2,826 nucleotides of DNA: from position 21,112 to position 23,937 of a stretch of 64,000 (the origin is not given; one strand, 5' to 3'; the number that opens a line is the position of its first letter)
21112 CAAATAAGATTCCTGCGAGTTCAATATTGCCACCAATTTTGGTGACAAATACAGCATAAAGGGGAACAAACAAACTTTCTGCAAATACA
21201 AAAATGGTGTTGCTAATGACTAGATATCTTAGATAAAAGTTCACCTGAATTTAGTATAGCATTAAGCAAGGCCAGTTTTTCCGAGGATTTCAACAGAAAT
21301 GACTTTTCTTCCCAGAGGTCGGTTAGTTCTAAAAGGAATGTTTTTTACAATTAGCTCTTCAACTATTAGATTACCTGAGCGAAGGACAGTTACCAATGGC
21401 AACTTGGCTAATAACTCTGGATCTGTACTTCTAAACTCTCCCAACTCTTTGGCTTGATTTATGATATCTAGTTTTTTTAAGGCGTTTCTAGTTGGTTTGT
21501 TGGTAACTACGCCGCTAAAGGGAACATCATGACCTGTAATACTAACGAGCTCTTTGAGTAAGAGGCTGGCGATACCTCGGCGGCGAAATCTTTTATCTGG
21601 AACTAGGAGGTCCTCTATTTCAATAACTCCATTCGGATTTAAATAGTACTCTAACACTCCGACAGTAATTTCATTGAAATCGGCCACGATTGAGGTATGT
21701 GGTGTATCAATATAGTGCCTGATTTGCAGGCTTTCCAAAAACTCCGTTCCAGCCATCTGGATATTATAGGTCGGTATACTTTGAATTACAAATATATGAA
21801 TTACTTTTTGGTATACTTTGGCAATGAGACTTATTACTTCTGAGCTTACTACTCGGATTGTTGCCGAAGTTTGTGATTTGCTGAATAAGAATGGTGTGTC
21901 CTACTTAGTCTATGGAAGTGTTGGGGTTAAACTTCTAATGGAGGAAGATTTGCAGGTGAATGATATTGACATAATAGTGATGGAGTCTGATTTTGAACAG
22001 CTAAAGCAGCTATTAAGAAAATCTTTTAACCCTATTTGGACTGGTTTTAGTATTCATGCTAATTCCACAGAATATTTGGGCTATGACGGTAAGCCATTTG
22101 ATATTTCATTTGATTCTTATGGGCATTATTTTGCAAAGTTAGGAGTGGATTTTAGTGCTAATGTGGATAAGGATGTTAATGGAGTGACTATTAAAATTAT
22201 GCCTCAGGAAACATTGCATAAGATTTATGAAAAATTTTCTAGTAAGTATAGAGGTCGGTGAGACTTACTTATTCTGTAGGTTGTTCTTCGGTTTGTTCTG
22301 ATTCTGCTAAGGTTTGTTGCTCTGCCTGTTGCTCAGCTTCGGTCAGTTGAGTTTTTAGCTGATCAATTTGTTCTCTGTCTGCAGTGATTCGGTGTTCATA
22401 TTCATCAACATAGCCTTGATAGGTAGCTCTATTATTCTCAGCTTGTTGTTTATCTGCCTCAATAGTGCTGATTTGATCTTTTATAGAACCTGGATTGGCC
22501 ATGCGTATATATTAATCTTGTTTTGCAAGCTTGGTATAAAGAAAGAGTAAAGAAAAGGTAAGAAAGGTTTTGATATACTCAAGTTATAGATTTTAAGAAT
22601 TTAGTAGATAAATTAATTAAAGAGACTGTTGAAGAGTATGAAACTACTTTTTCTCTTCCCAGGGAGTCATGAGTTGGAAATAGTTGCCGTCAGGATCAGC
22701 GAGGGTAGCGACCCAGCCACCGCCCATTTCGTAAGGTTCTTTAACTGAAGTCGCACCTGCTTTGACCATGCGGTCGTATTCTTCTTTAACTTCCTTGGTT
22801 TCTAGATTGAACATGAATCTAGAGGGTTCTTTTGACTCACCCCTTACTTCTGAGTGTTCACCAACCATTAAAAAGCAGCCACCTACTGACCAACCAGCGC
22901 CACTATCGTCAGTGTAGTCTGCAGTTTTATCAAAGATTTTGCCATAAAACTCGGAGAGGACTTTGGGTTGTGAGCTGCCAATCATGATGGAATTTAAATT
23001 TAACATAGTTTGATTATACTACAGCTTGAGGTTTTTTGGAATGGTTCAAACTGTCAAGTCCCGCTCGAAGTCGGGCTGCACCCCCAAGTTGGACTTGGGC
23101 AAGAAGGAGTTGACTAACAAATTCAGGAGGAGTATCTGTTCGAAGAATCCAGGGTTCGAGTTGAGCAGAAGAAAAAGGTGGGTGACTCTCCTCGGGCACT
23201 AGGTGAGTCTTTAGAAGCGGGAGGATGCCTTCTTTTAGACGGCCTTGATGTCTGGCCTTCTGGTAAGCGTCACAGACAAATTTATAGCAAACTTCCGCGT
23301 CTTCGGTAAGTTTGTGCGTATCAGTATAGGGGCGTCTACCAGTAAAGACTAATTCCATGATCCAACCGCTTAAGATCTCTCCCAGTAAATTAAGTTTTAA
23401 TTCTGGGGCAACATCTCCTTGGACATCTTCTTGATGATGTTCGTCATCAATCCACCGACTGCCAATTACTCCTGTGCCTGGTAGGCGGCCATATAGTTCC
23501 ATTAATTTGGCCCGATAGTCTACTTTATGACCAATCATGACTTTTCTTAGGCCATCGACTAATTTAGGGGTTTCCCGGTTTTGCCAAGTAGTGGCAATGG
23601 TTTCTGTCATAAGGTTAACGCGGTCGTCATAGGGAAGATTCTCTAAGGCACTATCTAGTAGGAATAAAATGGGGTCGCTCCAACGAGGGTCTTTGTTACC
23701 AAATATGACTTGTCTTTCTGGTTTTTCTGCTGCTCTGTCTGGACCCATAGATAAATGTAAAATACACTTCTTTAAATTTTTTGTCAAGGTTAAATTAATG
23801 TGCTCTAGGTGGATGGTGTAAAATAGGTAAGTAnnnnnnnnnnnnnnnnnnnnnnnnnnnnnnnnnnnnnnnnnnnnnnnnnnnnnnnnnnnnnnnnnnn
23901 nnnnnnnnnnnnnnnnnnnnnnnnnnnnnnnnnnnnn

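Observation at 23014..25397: Radical SAM enzyme of unknown specificity in a GC-richer block, divergent from an unrecognisable 257-aa protein and followed by a Rossmann NADP oxidoreductase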

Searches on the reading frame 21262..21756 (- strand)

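Call 3: search_protein_families(library=pfam, proteins=[window:21262-21756:-], max_evalue=0.01)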
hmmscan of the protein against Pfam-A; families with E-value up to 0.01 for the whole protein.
window:21262-21756:- (164 aa): 4 families
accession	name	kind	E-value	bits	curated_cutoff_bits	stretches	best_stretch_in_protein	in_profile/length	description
PF00583.31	Acetyltransf_1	-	3.3e-06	27.8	20.7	1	14-73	27-87/116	Acetyltransferase (GNAT) family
PF14542.12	Acetyltransf_CG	-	0.0024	18.4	30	1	28-71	8-50/80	GCN5-related N-acetyl-transferase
PF13673.13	Acetyltransf_10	-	0.0028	18.1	23.6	1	5-72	15-78/128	Acetyltransferase (GNAT) domain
PF13508.13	Acetyltransf_7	-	0.0094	16.7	27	0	22-70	5-53/84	Acetyltransferase (GNAT) domain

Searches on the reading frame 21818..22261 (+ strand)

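Call 3: search_protein_families(library=pfam, proteins=[window:21818-22261:+], max_evalue=0.01)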
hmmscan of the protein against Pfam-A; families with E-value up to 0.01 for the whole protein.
window:21818-22261:+ (147 aa): 2 families
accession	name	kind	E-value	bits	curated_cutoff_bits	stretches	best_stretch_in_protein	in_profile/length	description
PF10706.15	Aminoglyc_resit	-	0.00015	22.4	21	1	15-70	2-58/149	Aminoglycoside-2''-adenylyltransferase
PF09970.15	DUF2204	-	0.0035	17.5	20.3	1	12-57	2-47/181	Nucleotidyl transferase of unknown function (DUF2204)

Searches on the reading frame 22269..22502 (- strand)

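Call 5: search_protein_families(library=padloc, proteins=[window:22269-22502:-], max_evalue=0.01)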
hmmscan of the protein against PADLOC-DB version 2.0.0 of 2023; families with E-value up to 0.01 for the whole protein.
window:22269-22502:- (77 aa): 0 families

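Call 74: search_protein_families(library=phrogs, proteins=[window:22269-22502:-], max_evalue=0.01)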
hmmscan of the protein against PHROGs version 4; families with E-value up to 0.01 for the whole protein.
window:22269-22502:- (77 aa): 2 families
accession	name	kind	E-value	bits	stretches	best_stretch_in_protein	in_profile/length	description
phrog_6664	-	unknown function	0.0047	18.3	1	12-67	34-86/97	-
phrog_1219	-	tail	0.0079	16.9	1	17-59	67-111/233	tail needle protein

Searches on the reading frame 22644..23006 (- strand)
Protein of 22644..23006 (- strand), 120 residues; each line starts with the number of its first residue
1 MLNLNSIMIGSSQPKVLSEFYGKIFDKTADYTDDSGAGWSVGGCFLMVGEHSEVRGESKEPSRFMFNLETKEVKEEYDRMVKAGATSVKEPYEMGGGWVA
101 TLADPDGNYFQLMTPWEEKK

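Call 3: search_protein_families(library=pfam, proteins=[window:22644-23006:-], max_evalue=0.01)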
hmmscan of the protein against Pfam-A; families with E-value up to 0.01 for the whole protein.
window:22644-23006:- (120 aa): 2 families
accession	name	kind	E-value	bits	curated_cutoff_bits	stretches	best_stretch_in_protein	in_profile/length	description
PF18029.7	Glyoxalase_6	-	2e-11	44.9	23.6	1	7-112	2-105/106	Glyoxalase-like domain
PF00903.31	Glyoxalase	-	1.8e-05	25.5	20.6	1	5-112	3-121/121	Glyoxalase/Bleomycin resistance protein/Dioxygenase superfamily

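Call 4: search_protein_families(library=ncbifam, proteins=[window:22644-23006:-], max_evalue=0.01)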
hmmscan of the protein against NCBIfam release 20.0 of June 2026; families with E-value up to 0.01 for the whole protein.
window:22644-23006:- (120 aa): 4 families
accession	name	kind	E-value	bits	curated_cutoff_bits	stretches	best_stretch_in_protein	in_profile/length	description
NF000124.1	fos-Vibrio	exception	0.00052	20.2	250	1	2-110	3-107/132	FosG/FosC2-related fosfomycin resistance glutathione transferase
NF000496.2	Fos_GSH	equivalog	0.0013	18.8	180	1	3-111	4-113/136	fosfomycin resistance glutathione transferase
NF053614.1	AfsKbindKbpAStmc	equivalog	0.0014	18.4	250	1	56-116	54-115/231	AfsK-binding protein KbpA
NF000467.1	FosG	exception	0.006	16.6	240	1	3-110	4-107/132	FosG family fosfomycin resistance glutathione transferase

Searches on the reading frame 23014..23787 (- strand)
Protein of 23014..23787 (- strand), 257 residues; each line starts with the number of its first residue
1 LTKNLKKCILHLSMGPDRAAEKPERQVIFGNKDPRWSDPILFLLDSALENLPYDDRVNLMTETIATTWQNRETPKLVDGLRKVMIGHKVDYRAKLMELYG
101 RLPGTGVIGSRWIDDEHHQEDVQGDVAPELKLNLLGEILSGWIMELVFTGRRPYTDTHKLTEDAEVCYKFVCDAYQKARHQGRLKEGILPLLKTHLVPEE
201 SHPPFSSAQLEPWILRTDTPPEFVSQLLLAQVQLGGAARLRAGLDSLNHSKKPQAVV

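Call 3: search_protein_families(library=pfam, proteins=[window:23014-23787:-], max_evalue=0.01)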
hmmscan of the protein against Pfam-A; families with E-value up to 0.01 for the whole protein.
window:23014-23787:- (257 aa): 0 families

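Call 4: search_protein_families(library=ncbifam, proteins=[window:23014-23787:-], max_evalue=0.01)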
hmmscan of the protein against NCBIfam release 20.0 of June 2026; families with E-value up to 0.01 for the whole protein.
window:23014-23787:- (257 aa): 0 families

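Call 5: search_protein_families(library=padloc, proteins=[window:23014-23787:-], max_evalue=0.01)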
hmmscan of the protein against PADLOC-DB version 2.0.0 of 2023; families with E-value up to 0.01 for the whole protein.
window:23014-23787:- (257 aa): 0 families

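Call 16: find_homologous_proteins(query=window:23014-23787:-, max_evalue=0.001)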
Query window:23014-23787:- (257 aa): 1 proteins with E <= 0.001 among 703 candidates.
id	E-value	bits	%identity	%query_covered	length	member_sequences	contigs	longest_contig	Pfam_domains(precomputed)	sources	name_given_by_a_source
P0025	3.6e-163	559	100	95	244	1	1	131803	-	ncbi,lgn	-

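Call 74: search_protein_families(library=phrogs, proteins=[window:23014-23787:-], max_evalue=0.01)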
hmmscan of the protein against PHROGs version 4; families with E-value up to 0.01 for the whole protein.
window:23014-23787:- (257 aa): 0 families

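Call 75: search_solved_structures(query=window:23014-23787:-, max_evalue=10)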
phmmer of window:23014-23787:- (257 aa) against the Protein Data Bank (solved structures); distinct sequences matched with E-value up to 10: 3.
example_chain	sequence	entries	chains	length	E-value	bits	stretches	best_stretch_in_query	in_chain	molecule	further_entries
9yce_A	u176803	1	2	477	0.053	16.2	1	3-57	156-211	Glycine betaine methyltransferase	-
2qne_A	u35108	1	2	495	0.054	16.2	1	3-57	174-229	Putative methyltransferase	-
4ypi_G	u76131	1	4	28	0.6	12.8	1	136-157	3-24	Polymerase cofactor VP35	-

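Call 76: predict_structure(protein=window:23014-23748:-)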
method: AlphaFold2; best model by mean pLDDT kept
length: 244 residues; sequences in the alignment: 1
mean_pLDDT: 46.4   pTM: 0.38
mean pLDDT of the five models: 46.4, 41.5, 39.4, 38.5, 32.2
residues with pLDDT >= 90: 0; 70-90: 16; 50-70: 63; < 50: 165
segments of 3 or more residues with pLDDT < 50: 5-20, 93-117, 127-244
pLDDT, mean of each block of 10 residues (from residue 1): 48 43 61 76 67 59 61 65 58 40 42 47 51 34 37 42 39 36 33 33 35 38 36 36 30
secondary structure, 60 per line:
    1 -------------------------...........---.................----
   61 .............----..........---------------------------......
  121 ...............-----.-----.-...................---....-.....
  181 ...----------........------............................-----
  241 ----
elements in order: H26-36 H40-56 H61-73 H78-87 H115-135 H149-167 H171-174 H176-183 H194-201 H208-235
